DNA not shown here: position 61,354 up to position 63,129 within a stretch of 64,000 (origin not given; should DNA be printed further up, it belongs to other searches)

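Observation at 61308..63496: Radical-SAM/SPASM enzyme adjacent to a Ser-His-Gly tandem-repeat precursor peptide (His-Xaa-Ser-type RiPP-like locus)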

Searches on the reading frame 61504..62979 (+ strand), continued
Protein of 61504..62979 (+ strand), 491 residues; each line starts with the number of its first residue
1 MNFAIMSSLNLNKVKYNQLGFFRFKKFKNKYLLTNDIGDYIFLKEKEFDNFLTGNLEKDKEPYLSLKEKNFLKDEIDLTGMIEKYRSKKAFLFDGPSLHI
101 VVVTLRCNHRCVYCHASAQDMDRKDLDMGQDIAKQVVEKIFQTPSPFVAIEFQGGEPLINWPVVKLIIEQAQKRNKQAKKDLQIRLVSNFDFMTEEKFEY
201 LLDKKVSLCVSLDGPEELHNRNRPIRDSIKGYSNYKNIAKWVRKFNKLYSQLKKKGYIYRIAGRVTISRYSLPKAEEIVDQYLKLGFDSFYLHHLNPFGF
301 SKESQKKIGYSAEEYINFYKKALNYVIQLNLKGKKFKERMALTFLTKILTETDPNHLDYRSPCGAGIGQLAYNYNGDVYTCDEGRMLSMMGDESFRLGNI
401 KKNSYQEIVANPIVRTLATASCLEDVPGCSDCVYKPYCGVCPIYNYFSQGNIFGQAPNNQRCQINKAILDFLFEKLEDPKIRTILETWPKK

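Call 29: find_related_loci(query=A1, collection=genome_contigs, flank=10000)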
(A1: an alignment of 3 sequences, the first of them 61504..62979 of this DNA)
Query A1 (491 aa) in genome_contigs; peptide patterns used: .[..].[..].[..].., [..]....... (x = any residue, [..] = any of these).
600 stretches matched a pattern (row limit reached: there are more); 394 encode a relative of the query (tblastn E <= 1e-3); the best 80 are kept; 80 distinct loci.
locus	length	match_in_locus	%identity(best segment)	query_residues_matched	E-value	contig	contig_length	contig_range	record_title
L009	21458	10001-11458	79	2-491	0e+0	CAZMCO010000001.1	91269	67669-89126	MAG TPA_asm: uncultured Candidatus Saccharibacteria bacterium isolate SRP068000_co1_601 genome assembly, contig: NODE_14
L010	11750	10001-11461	80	5-491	0e+0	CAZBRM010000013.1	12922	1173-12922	MAG TPA_asm: uncultured Candidatus Saccharibacteria bacterium isolate SRP178699_co1_639 genome assembly, contig: NODE_64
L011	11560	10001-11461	77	5-491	0e+0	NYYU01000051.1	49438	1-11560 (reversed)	MAG: Parcubacteria group bacterium isolate ARS72 MHASMcontig_633388, whole genome shotgun sequence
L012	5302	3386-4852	71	1-491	0e+0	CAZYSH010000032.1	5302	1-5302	MAG TPA_asm: uncultured Candidatus Saccharibacteria bacterium isolate binchicken_co330_129 genome assembly, contig: NODE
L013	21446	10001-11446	69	8-491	0e+0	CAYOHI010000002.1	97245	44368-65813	MAG TPA_asm: uncultured Candidatus Saccharibacteria bacterium isolate SRP200020_co1_324 genome assembly, contig: NODE_21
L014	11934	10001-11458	69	8-490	0e+0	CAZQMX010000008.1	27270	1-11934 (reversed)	MAG TPA_asm: uncultured Candidatus Saccharibacteria bacterium isolate SRP200020_co3_5 genome assembly, contig: NODE_2455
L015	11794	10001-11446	68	9-491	0e+0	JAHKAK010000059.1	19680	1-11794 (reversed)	MAG: Patescibacteria group bacterium isolate Undefined_mixed_planktonic.mb.35 Undefined_mixed_pl.mb.35_k141_689745, whol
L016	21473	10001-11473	68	1-490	0e+0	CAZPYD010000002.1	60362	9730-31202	MAG TPA_asm: uncultured Candidatus Saccharibacteria bacterium isolate SRP077602_co6_10 genome assembly, contig: NODE_765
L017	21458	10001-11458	70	1-488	0e+0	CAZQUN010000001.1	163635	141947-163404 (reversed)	MAG TPA_asm: uncultured Candidatus Saccharibacteria bacterium isolate SRP167671_co2_124 genome assembly, contig: NODE_83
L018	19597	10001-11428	58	13-491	0e+0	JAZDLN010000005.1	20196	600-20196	MAG: Candidatus Falkowbacteria bacterium isolate MEGAHIT-group-0.601 k141_9632321, whole genome shotgun sequence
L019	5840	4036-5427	49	18-491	3e-166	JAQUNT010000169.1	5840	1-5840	MAG: Elusimicrobia bacterium isolate STD1_184 NODE_49792_length_5840_cov_2.500788_Sandtown_D1, whole genome shotgun sequ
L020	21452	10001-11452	50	9-491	2e-164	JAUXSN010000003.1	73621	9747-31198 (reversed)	MAG: Candidatus Moraniibacteriota bacterium isolate C12_metabat.bin.94 C12_k141_370210, whole genome shotgun sequence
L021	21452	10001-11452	49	9-491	7e-164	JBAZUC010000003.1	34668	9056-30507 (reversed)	MAG: Parcubacteria group bacterium isolate SO_2017_GW1_218 NODE_5548_length_34668_cov_1.431632_OW334_2017, whole genome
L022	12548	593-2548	51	6-490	3e-162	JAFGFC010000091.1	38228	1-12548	MAG: Spirochaetes bacterium isolate Zod_Metabat.1289 k87_3889893, whole genome shotgun sequence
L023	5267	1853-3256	48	18-491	5e-163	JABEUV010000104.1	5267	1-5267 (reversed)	MAG: Elusimicrobia bacterium isolate MAG 13 k99_117576, whole genome shotgun sequence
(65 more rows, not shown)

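Call 39: search_protein_families(library=padloc, proteins=[window:61504-62979:+, L001:8020-8895:+], max_evalue=0.01)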
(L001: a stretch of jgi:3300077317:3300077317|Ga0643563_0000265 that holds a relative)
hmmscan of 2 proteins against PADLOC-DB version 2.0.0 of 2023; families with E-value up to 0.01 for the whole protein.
window:61504-62979:+ (491 aa): 3 families
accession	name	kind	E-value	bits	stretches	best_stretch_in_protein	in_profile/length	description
PDLC02903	pVip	-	4.9e-12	43.9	1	103-244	6-131/257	Viperins not associated with kinases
PDLC02904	pVip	-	7.1e-11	40.1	1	103-245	9-139/262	Viperins associated with kinases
PDLC02905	pVip-kinase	-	1e-07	29.6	1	56-231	144-308/474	Viperin-kinase fusion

L001:8020-8895:+ (291 aa): 0 families

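Call 40: search_protein_families(library=pfam, proteins=[L001:8020-8895:+], max_evalue=0.001)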
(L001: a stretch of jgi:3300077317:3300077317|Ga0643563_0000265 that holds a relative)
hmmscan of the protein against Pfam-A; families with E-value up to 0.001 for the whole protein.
L001:8020-8895:+ (291 aa): 0 families

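Call 44: search_solved_structures(query=window:61504-62979:+, max_evalue=0.00001)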
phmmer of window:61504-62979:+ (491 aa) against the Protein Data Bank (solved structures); distinct sequences matched with E-value up to 0.00001: 4.
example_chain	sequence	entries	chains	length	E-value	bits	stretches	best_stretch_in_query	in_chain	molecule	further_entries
5wgg_A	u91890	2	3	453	6.5e-19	71.3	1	103-446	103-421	Radical SAM domain protein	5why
8vpo_A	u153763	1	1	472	4.3e-10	42.2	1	99-241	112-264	Radical SAM core domain-containing protein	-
4k37_A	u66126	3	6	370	1e-09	40.9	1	100-408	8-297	Anaerobic sulfatase-maturating enzyme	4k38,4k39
4k36_A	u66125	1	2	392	1.6e-09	40.3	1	100-408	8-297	Anaerobic sulfatase-maturating enzyme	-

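Call 58: find_related_loci(query=A1, collection=viral_contigs, flank=8000)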
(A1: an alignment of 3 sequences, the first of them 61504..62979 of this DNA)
Query A1 (491 aa) in viral_contigs; peptide patterns used: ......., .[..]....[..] (x = any residue, [..] = any of these).
125 stretches matched a pattern; 16 encode a relative of the query (tblastn E <= 1e-3); 16 distinct loci.
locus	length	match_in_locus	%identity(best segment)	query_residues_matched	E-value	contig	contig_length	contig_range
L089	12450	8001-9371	39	20-488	1e-109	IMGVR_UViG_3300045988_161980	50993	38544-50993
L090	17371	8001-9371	38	20-488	5e-109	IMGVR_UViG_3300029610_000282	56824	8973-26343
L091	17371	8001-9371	38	20-488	5e-109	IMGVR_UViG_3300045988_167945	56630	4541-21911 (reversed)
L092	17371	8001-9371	38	20-488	5e-109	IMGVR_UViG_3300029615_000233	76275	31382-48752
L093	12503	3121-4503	37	19-488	4e-109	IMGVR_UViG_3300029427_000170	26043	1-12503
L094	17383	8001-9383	36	22-488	4e-108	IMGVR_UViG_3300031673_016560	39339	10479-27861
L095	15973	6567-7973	36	18-491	4e-105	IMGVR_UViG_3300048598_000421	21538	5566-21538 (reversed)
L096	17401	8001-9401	36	18-491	1e-103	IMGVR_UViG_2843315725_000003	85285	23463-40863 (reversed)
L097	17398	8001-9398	35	18-488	6e-100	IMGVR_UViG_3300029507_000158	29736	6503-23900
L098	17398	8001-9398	35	18-488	6e-100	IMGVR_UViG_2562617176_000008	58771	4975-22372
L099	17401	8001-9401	35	16-488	3e-98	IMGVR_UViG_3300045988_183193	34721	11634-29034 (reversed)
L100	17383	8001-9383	33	22-488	5e-92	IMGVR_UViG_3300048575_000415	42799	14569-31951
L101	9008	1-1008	34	145-488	5e-75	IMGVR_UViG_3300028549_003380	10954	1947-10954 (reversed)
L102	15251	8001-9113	24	100-488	9e-37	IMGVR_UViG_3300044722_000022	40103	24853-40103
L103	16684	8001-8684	23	106-379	2e-5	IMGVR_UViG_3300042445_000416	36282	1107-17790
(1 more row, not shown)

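Call 67: search_dna_similar(query=window:61504-62979:+, collection=plasmids, mode=protein, max_rows=12, max_evalue=1e-20)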
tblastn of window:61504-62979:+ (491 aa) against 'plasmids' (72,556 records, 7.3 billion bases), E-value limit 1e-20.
Records with a match: 409; places in all: 410; records where one place covers at least 80% of the query: 392.
Best place of each record, by identity: <60% 409.
By first word of the organism name: Klebsiella 316; Rhizobium 29; Agrobacterium 26; Sinorhizobium 8; Mesorhizobium 4; Novosphingobium 3; Aeromonas 2; Sphingobium 2; Roseomonas 2; Enterobacter 2; and 14 more.
By predicted mobility (MOB-suite, as given by PLSDB): conjugative 325; non-mobilizable 77; mobilizable 7.
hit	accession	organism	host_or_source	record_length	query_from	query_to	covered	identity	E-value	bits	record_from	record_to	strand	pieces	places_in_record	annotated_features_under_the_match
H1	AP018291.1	Calothrix sp. NIES-4105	-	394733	12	488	97%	36.8%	1e-99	335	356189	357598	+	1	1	radical SAM domain-containing protein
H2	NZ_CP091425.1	Methylobacter sp. YRD-M1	isolate,wetland soil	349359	23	490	95%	36.6%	1e-102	344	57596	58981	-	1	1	hxsB: His-Xaa-Ser system radical SAM maturase HxsB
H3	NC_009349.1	Aeromonas salmonicida subsp. salmonicida A449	-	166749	22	488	95%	36.3%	3e-96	326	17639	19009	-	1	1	hxsB: His-Xaa-Ser system radical SAM maturase HxsB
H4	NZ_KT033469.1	Aeromonas salmonicida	-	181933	22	488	95%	36.3%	3e-96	326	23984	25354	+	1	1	hxsB: His-Xaa-Ser system radical SAM maturase HxsB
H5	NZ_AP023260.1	Mesorhizobium sp. L-2-11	Lotus japonicus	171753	3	490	99%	34.7%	1e-96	327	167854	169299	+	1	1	hxsB: His-Xaa-Ser system radical SAM maturase HxsB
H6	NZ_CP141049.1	Microvirga lotononidis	-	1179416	22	488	95%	36.2%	1e-97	330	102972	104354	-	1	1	none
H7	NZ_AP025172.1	Cupriavidus sp. P-10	-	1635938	4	488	99%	34.4%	1e-100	338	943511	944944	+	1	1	none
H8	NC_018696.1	Paraburkholderia phenoliruptrix BR3459a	Mimosa flocculosa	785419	18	488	96%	35.4%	2e-99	335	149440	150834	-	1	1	hxsB: His-Xaa-Ser system radical SAM maturase HxsB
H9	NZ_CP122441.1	Mesorhizobium sp. WSM4875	Cicer arietinum kabuli,cell culture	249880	18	488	96%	35.3%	7e-97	327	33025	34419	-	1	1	hxsB: His-Xaa-Ser system radical SAM maturase HxsB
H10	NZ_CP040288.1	Nostoc sp. C057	Phaeoceros,pure culture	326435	18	488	96%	35.1%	7e-94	318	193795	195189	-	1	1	hxsB: His-Xaa-Ser system radical SAM maturase HxsB | hxsC: His-Xaa-Ser system radical SAM maturase HxsC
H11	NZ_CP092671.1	Leptospira interrogans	Homo sapiens,blood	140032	22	488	95%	35.0%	3e-89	305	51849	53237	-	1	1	hxsB: His-Xaa-Ser system radical SAM maturase HxsB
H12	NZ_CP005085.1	Sphingobium sp. TKS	-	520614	22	488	95%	34.4%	9e-97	327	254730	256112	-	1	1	hxsB: His-Xaa-Ser system radical SAM maturase HxsB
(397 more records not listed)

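Call 68: get_annotated_region(hit=H3, flank=3500)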
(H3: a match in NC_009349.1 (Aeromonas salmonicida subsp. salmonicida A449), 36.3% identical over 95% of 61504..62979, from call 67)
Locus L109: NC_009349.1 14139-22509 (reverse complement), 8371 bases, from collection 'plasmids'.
description: Aeromonas salmonicida subsp. salmonicida A449 plasmid 4, complete sequence
organism: Aeromonas salmonicida subsp. salmonicida A449 (NCBI taxid 382245)
taxonomy: Bacteria; Pseudomonadota; Gammaproteobacteria; Aeromonadales; Aeromonadaceae; Aeromonas; Aeromonas salmonicida; Aeromonas salmonicida subsp. salmonicida A449
host: -; source: -; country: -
typing (MOB-suite, as given by PLSDB): conjugative; replicon rep_cluster_71; relaxase MOBH,MOBH; mating-pair formation MPF_F
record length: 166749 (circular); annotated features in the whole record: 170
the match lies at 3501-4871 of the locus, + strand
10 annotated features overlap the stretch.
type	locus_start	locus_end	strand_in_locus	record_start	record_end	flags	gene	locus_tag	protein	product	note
CDS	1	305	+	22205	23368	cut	-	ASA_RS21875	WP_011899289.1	KorB domain-containing protein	-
CDS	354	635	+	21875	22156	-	-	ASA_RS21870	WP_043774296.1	helix-turn-helix domain-containing protein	-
CDS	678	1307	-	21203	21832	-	-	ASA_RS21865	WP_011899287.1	type I restriction endonuclease subunit M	-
CDS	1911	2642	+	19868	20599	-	-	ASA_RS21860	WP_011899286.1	hypothetical protein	-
CDS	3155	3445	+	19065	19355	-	hxsD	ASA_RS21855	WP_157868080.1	His-Xaa-Ser system protein HxsD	-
CDS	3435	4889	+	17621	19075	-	hxsB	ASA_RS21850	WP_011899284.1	His-Xaa-Ser system radical SAM maturase HxsB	-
CDS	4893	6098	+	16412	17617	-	hxsC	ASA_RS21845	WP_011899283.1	His-Xaa-Ser system radical SAM maturase HxsC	-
CDS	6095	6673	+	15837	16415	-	hxsA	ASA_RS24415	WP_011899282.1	His-Xaa-Ser repeat protein HxsA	-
CDS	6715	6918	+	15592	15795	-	-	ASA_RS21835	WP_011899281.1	DUF5334 family protein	-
CDS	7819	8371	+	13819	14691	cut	-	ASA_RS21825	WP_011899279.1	TnsA endonuclease N-terminal domain-containing protein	-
